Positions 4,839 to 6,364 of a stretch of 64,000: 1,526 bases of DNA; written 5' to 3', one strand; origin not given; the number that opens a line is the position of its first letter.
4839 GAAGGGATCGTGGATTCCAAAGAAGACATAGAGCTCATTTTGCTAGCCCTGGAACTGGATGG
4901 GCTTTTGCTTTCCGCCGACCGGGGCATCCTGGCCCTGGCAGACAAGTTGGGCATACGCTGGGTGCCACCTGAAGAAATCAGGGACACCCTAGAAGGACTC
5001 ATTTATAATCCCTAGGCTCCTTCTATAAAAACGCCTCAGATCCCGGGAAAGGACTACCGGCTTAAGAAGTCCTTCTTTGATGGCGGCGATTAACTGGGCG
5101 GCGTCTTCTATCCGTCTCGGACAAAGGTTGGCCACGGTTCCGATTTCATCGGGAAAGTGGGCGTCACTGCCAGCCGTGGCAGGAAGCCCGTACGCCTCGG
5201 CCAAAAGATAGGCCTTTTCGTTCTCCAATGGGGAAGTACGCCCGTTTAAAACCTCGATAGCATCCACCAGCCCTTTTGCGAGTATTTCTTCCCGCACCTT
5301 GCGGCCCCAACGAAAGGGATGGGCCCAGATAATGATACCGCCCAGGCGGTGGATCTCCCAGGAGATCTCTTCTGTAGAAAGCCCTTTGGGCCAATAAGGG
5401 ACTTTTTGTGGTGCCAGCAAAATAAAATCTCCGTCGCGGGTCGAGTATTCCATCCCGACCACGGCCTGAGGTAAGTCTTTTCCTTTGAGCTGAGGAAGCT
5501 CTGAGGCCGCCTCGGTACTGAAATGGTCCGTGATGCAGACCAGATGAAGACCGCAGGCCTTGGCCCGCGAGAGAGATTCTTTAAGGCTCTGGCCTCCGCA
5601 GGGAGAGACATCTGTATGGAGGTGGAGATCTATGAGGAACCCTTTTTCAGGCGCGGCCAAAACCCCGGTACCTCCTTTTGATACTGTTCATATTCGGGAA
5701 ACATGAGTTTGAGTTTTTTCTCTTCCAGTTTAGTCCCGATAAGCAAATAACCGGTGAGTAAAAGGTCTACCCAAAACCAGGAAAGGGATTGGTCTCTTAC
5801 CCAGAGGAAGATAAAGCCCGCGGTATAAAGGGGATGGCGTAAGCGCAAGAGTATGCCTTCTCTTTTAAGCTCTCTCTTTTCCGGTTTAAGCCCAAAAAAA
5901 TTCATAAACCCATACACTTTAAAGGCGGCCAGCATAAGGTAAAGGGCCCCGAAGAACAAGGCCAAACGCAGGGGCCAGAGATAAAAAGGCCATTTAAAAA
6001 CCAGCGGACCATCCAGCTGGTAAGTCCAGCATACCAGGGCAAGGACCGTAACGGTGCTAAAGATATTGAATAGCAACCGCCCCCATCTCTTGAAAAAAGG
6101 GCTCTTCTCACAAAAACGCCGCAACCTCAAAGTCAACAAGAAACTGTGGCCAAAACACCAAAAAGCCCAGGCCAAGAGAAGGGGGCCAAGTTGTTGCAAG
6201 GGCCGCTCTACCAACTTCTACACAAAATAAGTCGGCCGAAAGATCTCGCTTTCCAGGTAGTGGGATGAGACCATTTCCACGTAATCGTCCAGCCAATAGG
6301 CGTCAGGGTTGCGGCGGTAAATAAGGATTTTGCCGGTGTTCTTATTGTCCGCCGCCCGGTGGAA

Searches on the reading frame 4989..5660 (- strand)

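Call 17: search_protein_families(library=ncbifam, proteins=[window:4989-5660:-], max_evalue=0.00001)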
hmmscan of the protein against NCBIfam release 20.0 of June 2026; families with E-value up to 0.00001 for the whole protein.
window:4989-5660:- (223 aa): 4 families
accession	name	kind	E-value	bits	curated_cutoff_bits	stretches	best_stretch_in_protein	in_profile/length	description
NF038032.1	CehA_McbA_metalo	domain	1.8e-18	67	80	1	10-197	5-211/315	CehA/McbA family metallohydrolase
NF047791.1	RNaseRnm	equivalog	4e-10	39.4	375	0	85-170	161-252/275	RNase RNM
NF041577.1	nside_bi_sphtase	equivalog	6.3e-10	38.7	400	0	97-174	175-256/276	3',5'-nucleoside bisphosphate phosphatase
NF006702.0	PRK09248.1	domain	1.6e-06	27.8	264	0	8-47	3-42/246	PHP domain-containing protein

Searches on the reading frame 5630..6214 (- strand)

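Call 17: search_protein_families(library=ncbifam, proteins=[window:5630-6214:-], max_evalue=0.00001)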
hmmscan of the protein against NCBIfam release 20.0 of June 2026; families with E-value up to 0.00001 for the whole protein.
window:5630-6214:- (194 aa): 1 family
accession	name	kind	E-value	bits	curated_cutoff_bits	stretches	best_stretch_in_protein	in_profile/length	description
NF045656.1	MeththiolMtaseMddA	equivalog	1.3e-06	27.9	270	1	84-184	130-235/238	methanethiol S-methyltransferase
